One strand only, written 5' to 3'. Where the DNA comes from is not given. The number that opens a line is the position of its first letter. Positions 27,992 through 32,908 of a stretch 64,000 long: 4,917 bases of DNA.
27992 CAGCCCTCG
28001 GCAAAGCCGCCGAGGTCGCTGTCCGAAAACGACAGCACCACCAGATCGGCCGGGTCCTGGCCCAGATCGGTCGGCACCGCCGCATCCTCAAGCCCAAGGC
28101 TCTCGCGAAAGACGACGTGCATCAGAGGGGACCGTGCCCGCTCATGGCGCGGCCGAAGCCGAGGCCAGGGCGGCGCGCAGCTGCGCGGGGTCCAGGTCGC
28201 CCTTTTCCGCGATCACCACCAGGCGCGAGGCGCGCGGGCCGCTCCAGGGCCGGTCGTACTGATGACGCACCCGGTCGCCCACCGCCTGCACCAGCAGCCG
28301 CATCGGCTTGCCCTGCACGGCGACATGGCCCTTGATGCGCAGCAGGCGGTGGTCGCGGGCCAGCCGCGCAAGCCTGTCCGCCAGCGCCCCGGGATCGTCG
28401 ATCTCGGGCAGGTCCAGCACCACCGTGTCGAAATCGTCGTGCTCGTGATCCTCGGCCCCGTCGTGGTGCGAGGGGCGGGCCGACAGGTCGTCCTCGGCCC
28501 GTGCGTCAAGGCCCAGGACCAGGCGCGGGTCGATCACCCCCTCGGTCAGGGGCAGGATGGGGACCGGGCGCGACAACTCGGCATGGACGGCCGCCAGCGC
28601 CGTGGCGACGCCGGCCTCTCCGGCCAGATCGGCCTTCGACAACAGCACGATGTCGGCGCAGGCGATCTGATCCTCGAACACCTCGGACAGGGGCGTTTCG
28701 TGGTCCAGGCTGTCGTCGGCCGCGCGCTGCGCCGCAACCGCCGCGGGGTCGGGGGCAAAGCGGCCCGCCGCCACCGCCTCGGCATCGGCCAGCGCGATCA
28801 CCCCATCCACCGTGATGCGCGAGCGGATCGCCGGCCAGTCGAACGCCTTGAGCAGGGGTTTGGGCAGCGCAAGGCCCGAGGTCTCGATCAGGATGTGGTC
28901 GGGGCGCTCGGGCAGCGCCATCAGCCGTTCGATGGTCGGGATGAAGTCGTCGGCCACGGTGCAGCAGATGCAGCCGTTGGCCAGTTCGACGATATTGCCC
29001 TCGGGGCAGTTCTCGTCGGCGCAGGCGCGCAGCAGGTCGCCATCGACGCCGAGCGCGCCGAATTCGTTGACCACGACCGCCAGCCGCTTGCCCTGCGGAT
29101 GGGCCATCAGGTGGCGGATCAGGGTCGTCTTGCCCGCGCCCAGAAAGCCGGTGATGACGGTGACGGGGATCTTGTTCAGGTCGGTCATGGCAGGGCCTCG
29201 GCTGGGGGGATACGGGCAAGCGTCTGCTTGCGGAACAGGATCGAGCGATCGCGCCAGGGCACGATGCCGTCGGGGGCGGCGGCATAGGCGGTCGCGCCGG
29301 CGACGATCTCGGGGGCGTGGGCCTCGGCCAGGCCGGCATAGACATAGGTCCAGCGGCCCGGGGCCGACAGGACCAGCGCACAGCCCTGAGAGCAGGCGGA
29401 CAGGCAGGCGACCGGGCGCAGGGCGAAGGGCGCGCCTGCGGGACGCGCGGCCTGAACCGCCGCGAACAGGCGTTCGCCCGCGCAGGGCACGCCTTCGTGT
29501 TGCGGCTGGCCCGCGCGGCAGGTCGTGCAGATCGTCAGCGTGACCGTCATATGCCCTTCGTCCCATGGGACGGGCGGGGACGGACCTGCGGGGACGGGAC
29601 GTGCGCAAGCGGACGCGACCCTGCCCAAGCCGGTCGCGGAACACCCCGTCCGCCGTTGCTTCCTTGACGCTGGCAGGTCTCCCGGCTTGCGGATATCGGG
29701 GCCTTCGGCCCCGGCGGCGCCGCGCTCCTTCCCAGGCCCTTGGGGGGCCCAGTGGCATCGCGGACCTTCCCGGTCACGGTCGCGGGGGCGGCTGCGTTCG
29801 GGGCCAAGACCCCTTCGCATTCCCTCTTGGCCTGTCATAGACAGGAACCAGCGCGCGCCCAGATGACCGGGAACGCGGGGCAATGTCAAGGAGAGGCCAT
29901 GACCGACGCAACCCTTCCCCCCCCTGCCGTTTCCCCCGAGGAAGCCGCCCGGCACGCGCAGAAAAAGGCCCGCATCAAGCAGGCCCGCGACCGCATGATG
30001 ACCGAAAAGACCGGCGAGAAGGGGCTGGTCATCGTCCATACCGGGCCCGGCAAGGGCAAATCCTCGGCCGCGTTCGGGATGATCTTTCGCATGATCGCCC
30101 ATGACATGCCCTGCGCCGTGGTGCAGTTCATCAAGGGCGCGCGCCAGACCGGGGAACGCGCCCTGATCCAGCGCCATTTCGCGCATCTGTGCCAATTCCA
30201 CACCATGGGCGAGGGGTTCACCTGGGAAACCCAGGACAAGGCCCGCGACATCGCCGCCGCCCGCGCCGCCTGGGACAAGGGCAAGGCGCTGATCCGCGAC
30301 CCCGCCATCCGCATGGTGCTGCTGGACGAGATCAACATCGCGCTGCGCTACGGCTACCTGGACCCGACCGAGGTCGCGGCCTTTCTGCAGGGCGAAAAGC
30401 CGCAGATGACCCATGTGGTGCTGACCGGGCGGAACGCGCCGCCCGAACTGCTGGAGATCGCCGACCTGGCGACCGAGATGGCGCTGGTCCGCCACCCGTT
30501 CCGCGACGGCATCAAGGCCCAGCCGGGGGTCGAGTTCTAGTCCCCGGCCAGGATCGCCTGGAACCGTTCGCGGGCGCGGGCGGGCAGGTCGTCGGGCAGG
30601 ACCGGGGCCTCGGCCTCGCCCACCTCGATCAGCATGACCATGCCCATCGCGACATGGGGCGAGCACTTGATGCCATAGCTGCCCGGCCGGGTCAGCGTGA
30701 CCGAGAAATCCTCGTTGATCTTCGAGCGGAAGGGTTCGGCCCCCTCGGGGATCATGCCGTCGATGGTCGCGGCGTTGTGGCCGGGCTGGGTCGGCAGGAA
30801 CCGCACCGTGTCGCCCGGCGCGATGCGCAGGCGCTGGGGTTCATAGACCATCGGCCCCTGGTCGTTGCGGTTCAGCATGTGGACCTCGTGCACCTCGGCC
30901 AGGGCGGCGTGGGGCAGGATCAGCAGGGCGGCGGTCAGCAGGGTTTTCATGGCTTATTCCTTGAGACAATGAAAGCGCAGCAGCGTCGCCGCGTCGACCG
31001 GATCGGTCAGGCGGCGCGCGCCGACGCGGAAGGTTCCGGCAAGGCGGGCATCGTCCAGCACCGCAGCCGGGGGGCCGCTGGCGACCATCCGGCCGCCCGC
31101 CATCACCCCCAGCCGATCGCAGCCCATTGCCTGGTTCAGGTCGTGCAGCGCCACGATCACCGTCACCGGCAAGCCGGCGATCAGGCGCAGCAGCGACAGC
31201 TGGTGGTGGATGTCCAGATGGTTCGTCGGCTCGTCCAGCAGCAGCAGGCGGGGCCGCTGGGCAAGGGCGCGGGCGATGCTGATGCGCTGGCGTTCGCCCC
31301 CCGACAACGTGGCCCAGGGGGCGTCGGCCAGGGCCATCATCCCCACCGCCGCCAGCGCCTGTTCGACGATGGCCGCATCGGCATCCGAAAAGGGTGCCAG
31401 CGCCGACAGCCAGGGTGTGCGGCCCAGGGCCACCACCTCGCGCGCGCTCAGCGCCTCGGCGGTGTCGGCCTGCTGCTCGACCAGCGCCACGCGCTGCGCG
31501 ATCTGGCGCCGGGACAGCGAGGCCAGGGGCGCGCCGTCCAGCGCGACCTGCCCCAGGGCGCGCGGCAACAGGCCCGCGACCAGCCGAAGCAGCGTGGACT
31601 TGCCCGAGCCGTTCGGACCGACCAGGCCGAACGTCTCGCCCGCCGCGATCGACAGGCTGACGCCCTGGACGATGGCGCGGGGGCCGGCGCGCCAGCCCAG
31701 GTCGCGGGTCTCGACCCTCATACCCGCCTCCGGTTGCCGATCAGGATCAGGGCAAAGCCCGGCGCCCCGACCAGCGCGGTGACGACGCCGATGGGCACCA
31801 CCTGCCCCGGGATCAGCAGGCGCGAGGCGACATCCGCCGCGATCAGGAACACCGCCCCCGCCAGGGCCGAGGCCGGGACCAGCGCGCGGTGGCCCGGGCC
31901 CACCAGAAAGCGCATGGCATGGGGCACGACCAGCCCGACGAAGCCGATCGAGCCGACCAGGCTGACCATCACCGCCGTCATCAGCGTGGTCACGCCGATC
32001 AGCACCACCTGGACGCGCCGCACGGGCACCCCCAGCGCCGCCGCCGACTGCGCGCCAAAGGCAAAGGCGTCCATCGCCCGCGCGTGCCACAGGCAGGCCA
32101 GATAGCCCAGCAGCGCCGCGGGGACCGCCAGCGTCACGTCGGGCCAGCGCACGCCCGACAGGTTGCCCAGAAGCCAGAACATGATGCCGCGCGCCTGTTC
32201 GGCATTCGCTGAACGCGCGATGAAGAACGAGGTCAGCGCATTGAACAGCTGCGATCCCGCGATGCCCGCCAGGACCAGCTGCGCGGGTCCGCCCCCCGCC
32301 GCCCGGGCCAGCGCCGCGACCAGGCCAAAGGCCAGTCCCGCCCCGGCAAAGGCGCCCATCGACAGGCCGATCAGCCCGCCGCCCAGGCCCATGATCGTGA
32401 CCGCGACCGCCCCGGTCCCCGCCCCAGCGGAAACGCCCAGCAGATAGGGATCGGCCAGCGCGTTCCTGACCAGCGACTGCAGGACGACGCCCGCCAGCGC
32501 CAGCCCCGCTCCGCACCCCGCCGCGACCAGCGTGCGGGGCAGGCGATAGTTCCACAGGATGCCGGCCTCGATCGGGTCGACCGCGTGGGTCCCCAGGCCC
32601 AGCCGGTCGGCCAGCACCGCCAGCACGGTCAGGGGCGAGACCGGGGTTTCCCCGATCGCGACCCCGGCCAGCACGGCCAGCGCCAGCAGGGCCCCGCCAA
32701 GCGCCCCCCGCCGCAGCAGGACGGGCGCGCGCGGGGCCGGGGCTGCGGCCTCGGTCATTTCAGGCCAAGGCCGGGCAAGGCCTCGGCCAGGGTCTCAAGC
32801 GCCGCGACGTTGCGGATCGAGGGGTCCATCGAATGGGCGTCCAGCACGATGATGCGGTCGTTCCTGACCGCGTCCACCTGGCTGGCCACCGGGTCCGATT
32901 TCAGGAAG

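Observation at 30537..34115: A pseudoazurin (blue-copper electron carrier) gene is translationally coupled to a B12-riboswitch-controlled btuFCD uptake operon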

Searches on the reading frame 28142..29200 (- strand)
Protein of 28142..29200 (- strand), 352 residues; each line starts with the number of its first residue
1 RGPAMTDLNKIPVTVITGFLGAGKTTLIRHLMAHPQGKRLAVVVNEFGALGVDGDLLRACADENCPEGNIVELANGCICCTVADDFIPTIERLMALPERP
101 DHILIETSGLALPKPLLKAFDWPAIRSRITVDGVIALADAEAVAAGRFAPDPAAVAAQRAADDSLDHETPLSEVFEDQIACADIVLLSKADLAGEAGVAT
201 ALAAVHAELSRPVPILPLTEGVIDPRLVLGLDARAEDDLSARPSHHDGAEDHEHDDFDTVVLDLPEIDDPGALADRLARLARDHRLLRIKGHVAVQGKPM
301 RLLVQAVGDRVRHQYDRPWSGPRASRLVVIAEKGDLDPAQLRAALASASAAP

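Call 4: search_protein_families(library=pfam, proteins=[window:28142-29200:-])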
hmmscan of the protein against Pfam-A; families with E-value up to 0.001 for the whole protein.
window:28142-29200:- (352 aa): 2 families
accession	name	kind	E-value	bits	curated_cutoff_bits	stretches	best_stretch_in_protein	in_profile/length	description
PF02492.25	cobW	-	1.3e-54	184.9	20.7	1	12-212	1-175/180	CobW/HypB/UreG, nucleotide-binding domain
PF07683.19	CobW_C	-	2.9e-16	59.5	22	1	259-348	3-93/94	Cobalamin synthesis protein cobW C-terminal domain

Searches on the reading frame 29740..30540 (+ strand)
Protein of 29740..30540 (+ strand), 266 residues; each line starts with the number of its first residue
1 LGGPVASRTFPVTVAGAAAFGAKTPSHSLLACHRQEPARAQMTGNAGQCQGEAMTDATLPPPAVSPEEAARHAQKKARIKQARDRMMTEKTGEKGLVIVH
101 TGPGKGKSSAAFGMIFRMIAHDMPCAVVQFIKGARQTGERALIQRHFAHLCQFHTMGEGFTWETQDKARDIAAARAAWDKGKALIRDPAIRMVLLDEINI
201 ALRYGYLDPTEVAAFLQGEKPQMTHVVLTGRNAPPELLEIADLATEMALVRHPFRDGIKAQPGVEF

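Call 4: search_protein_families(library=pfam, proteins=[window:29740-30540:+])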
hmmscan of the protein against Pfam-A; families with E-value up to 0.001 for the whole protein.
window:29740-30540:+ (266 aa): 1 family
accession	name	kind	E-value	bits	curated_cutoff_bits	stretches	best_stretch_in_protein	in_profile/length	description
PF02572.21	CobA_CobO_BtuR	-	3.8e-62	209.9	25.7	1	93-266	1-172/172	ATP:corrinoid adenosyltransferase BtuR/CobO/CobP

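Call 5: search_protein_families(library=ncbifam, proteins=[window:29740-30540:+])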
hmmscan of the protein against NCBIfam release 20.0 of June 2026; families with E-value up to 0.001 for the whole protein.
window:29740-30540:+ (266 aa): 4 families
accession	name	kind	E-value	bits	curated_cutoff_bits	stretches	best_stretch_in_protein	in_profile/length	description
NF004637.0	PRK05986.1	subfamily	1.4e-79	266.3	185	1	69-266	3-197/197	cob(I)yrinic acid a,c-diamide adenosyltransferase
TIGR00708.1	cobA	equivalog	1.2e-60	204.3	167.75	1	93-266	4-177/177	cob(I)yrinic acid a,c-diamide adenosyltransferase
NF005647.0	PRK07413.1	equivalog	3e-20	72.3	426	1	90-255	15-190/382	cob(I)yrinic acid a,c-diamide adenosyltransferase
NF005648.0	PRK07414.1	equivalog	3.3e-16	59.3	248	1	92-247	19-172/178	P-loop NTPase family protein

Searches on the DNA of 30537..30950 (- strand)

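Call 14: search_rna_families(sources=[L012, L025, L050, L056, L057, L062, L064, L066, L065, L071, L067, L047], threshold=gathering)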
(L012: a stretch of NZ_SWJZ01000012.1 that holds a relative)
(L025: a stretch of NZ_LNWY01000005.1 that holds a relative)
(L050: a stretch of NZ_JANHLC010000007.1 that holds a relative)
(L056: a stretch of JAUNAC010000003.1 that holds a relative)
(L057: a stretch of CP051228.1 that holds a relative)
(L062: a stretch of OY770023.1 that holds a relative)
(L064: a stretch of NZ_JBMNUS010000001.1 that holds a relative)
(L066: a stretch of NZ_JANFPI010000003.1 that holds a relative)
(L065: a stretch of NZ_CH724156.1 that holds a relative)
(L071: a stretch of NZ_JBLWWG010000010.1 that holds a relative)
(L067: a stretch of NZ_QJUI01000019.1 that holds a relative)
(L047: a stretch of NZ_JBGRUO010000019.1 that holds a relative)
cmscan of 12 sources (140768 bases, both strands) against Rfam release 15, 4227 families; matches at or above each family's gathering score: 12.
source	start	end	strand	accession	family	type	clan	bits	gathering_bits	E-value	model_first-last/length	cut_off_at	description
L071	2813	3008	+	RF00174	Cobalamin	Cis-reg; riboswitch;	CL00101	114.9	31.5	9.8e-28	1-189/189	no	Cobalamin riboswitch aptamer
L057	2753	2978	+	RF00174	Cobalamin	Cis-reg; riboswitch;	CL00101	112.6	31.5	4.5e-27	1-189/189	no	Cobalamin riboswitch aptamer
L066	2740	2935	+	RF00174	Cobalamin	Cis-reg; riboswitch;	CL00101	111.7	31.5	8.3e-27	1-189/189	no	Cobalamin riboswitch aptamer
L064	2767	2961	+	RF00174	Cobalamin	Cis-reg; riboswitch;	CL00101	110.8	31.5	1.5e-26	1-189/189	no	Cobalamin riboswitch aptamer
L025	2821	3012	+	RF00174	Cobalamin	Cis-reg; riboswitch;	CL00101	109.9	31.5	2.6e-26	1-189/189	no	Cobalamin riboswitch aptamer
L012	2761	2960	+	RF00174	Cobalamin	Cis-reg; riboswitch;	CL00101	109.1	31.5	4.7e-26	1-189/189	no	Cobalamin riboswitch aptamer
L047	2815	3014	+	RF00174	Cobalamin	Cis-reg; riboswitch;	CL00101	108.6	31.5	6.1e-26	1-189/189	no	Cobalamin riboswitch aptamer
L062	2796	2987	+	RF00174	Cobalamin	Cis-reg; riboswitch;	CL00101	107.4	31.5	1.4e-25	1-189/189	no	Cobalamin riboswitch aptamer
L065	2838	3031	+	RF00174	Cobalamin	Cis-reg; riboswitch;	CL00101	102.6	31.5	3.3e-24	1-189/189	no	Cobalamin riboswitch aptamer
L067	363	558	+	RF00174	Cobalamin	Cis-reg; riboswitch;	CL00101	102.6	31.5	3.3e-24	1-189/189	no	Cobalamin riboswitch aptamer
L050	2789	2990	+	RF00174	Cobalamin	Cis-reg; riboswitch;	CL00101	101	31.5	9.4e-24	1-189/189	no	Cobalamin riboswitch aptamer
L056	2523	2737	+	RF00174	Cobalamin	Cis-reg; riboswitch;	CL00101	80.4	31.5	7.6e-18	1-189/189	no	Cobalamin riboswitch aptamer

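Call 51: search_rna_families(sources=[L013, L043, L073, L080, L029, L081, L083, L084, L085], threshold=gathering)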
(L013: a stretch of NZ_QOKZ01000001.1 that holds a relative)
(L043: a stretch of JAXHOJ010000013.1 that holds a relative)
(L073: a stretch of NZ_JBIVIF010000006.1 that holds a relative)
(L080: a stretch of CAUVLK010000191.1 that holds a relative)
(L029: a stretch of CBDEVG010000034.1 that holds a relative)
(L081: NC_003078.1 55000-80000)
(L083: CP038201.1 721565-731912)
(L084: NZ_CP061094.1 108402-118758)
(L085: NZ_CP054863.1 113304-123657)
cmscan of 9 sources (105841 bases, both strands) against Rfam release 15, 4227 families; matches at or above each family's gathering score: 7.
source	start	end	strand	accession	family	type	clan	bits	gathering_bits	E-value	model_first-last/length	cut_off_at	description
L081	11247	11476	+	RF00174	Cobalamin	Cis-reg; riboswitch;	CL00101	119.6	31.5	3.4e-29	1-189/189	no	Cobalamin riboswitch aptamer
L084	1774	1972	+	RF00174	Cobalamin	Cis-reg; riboswitch;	CL00101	106.9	31.5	1.5e-25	1-189/189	no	Cobalamin riboswitch aptamer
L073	508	705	+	RF00174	Cobalamin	Cis-reg; riboswitch;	CL00101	106.5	31.5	1.8e-25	1-189/189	no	Cobalamin riboswitch aptamer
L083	1815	2013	+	RF00174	Cobalamin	Cis-reg; riboswitch;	CL00101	104.7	31.5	6.3e-25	1-189/189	no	Cobalamin riboswitch aptamer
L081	24424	24479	-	RF03058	sul1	Cis-reg; riboswitch;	-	76.5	36.2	6.1e-12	1-56/56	no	sul1 RNA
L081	1399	1465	-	RF00490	S-element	Cis-reg;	-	70.4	47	6.5e-10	1-67/67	no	S-element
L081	1505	1551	+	RF00489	ctRNA_p42d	Gene; antisense;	-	57.4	50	2e-10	1-46/46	no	ctRNA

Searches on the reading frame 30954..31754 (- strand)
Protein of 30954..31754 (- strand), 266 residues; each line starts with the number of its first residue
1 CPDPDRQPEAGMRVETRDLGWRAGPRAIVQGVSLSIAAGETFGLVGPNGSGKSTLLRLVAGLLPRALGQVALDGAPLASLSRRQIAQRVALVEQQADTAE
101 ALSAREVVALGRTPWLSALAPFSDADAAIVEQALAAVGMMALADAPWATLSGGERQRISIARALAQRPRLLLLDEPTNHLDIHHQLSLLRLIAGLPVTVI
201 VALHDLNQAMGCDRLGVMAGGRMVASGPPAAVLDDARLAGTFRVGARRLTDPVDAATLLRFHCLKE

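Call 4: search_protein_families(library=pfam, proteins=[window:30954-31754:-])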
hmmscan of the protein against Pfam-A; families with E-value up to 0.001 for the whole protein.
window:30954-31754:- (266 aa): 6 families
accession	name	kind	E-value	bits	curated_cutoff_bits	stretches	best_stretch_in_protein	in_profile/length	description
PF00005.33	ABC_tran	-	1.7e-35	123.1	25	1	30-178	2-137/137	ABC transporter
PF13304.12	AAA_21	-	4.3e-08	34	27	1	43-62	3-22/304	AAA domain, putative AbiEii toxin, Type IV TA system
PF02463.25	SMC_N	-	9.4e-05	22.4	40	0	43-209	28-202/220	RecF/RecN/SMC N terminal domain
PF01078.27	Mg_chelatase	-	0.00041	20.3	20.3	1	30-89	13-72/207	Magnesium chelatase, subunit ChlI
PF13191.12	AAA_16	-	0.0008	20.4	32.6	0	43-175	28-140/167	AAA ATPase domain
PF13555.12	AAA_29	-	0.00098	19.3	27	0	34-56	17-39/61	P-loop containing region of AAA domain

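Call 5: search_protein_families(library=ncbifam, proteins=[window:30954-31754:-])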
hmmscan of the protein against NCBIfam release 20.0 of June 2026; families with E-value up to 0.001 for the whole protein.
window:30954-31754:- (266 aa): 191 families (the best 25 are shown)
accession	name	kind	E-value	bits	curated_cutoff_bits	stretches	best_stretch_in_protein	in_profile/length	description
NF052485.1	sider_ATP_EitC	equivalog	2.8e-86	289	485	1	12-250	1-240/251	siderophore ABC transporter ATP-binding protein EitC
TIGR03873.1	F420-0_ABC_ATP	hypoth_equivalog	3.6e-84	282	372.4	1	17-261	5-253/256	putative F420-0 ABC transporter ATP-binding protein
NF007082.0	PRK09536.1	equivalog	3.1e-65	220.8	537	1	13-256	3-250/402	corrinoid ABC transporter ATPase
NF010068.0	PRK13548.1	equivalog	7.4e-63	212.1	261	1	14-258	6-256/261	heme ABC transporter ATP-binding protein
NF008409.0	PRK11231.1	equivalog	6.9e-62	209.1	375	1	13-255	2-248/255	Fe(3+) dicitrate ABC transporter ATP-binding protein FecE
NF007863.0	PRK10575.1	equivalog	3e-54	184.1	433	1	14-256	12-259/265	Fe3+-hydroxamate ABC transporter ATP-binding protein FhuC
NF007606.0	PRK10253.1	equivalog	3.5e-42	144.6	497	1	13-257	7-256/266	iron-enterobactin ABC transporter ATP-binding protein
NF010067.0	PRK13547.1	equivalog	1e-39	136.5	374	1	26-250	14-260/272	heme ABC transporter ATP-binding protein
TIGR03771.1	anch_rpt_ABC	equivalog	1.5e-38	132.8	268.8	1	34-245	1-212/223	anchored repeat-type ABC transporter ATP-binding subunit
NF040873.1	AztA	equivalog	1.6e-38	132.2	220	1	26-213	5-186/191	zinc ABC transporter ATP-binding protein AztA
NF053840.1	MnTportMntADein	equivalog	1.2e-37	129.7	400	1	14-245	2-232/240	manganese ABC transporter ATP-binding protein MntA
TIGR03797.1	NHLM_micro_ABC2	equivalog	6.9e-37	127.3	709.4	1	22-233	462-672/686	NHLP bacteriocin export ABC transporter permease/ATPase subunit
TIGR03796.1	NHLM_micro_ABC1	equivalog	3.2e-36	124.8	853.3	1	19-229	485-695/710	NHLP family bacteriocin export ABC transporter peptidase/permease/ATPase subunit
TIGR04520.1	ECF_ATPase_1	equivalog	3.4e-36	125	315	1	26-236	15-227/269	energy-coupling factor transporter ATPase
TIGR02857.1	CydD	equivalog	1.7e-35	123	435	1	15-215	323-526/529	thiol reductant ABC exporter subunit CydD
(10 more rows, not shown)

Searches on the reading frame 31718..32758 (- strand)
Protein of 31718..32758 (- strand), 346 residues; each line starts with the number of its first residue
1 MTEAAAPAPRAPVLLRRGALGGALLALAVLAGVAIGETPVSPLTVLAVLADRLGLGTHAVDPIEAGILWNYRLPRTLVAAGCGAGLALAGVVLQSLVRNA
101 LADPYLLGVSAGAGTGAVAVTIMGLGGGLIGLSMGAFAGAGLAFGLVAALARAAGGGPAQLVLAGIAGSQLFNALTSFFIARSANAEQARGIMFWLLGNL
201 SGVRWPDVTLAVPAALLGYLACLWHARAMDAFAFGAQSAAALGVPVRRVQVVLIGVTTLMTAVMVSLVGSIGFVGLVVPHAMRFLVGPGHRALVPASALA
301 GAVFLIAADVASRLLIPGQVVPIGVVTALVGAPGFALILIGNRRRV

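Call 4: search_protein_families(library=pfam, proteins=[window:31718-32758:-])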
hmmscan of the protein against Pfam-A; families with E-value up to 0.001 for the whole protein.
window:31718-32758:- (346 aa): 2 families
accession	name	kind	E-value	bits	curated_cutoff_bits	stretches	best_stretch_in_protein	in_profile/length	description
PF01032.23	FecCD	-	5.1e-83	279.1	26.5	1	24-340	1-310/311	FecCD transport family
PF00950.22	ABC-3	-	8.6e-06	25.9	20.1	1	163-312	85-232/258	ABC 3 transport family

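Call 5: search_protein_families(library=ncbifam, proteins=[window:31718-32758:-])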
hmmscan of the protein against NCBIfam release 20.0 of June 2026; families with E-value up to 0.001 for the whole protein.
window:31718-32758:- (346 aa): 16 families
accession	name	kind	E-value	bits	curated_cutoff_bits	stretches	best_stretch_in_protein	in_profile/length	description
TIGR03869.1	F420-0_ABCperm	hypoth_equivalog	2.1e-82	277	437.35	1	26-344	3-323/325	putative F420-0 ABC transporter permease subunit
NF007081.0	PRK09535.1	equivalog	2.2e-64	218.1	461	1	59-340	82-359/366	vitamin B12 ABC transporter permease BtuC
NF003001.0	PRK03784.1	equivalog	2.6e-59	201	334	1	56-344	43-330/332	vitamin B12 ABC transporter permease BtuC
NF007871.0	PRK10577.2-2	equivalog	5.3e-53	180.6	899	1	28-340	371-674/679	Fe(3+)-hydroxamate ABC transporter permease FhuB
NF007299.0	PRK09777.1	equivalog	4.9e-52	177.2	406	1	65-340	44-315/318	Fe(3+) dicitrate ABC transporter permease subunit FecD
NF007867.0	PRK10577.1-3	subfamily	5.1e-52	177.1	849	1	66-344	430-707/710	Fe(3+)-hydroxamate ABC transporter permease FhuB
NF007866.0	PRK10577.1-2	equivalog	4.3e-50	170.7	554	1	44-342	367-663/666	Fe(3+)-hydroxamate ABC transporter permease FhuB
NF008407.0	PRK11228.1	equivalog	1e-47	162.7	396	1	59-338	45-325/330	iron-dicitrate ABC transporter permease FecC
NF007872.0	PRK10577.2-3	equivalog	6.7e-47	160.2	727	1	40-340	42-329/676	Fe(3+)-hydroxamate ABC transporter permease FhuB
NF007873.0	PRK10577.2-4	equivalog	1.2e-40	139.9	1012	1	59-344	362-645/646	Fe(3+)-hydroxamate ABC transporter permease FhuB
NF007870.0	PRK10577.2-1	equivalog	1.2e-39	136.5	1355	1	65-339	397-670/678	Fe(3+)-hydroxamate ABC transporter permease FhuB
NF007760.0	PRK10441.1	equivalog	4.8e-39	134.4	428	1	23-340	16-325/335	Fe(3+)-siderophore ABC transporter permease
NF007869.0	PRK10577.1-6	equivalog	1e-38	133.3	954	1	25-345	388-697/703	Fe(3+)-hydroxamate ABC transporter permease FhuB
NF007759.0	PRK10440.1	equivalog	1.8e-35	122.8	422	1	25-344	16-328/330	iron-enterobactin ABC transporter permease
NF007868.0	PRK10577.1-5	equivalog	1e-26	93.6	943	1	67-339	391-661/666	Fe(3+)-hydroxamate ABC transporter permease FhuB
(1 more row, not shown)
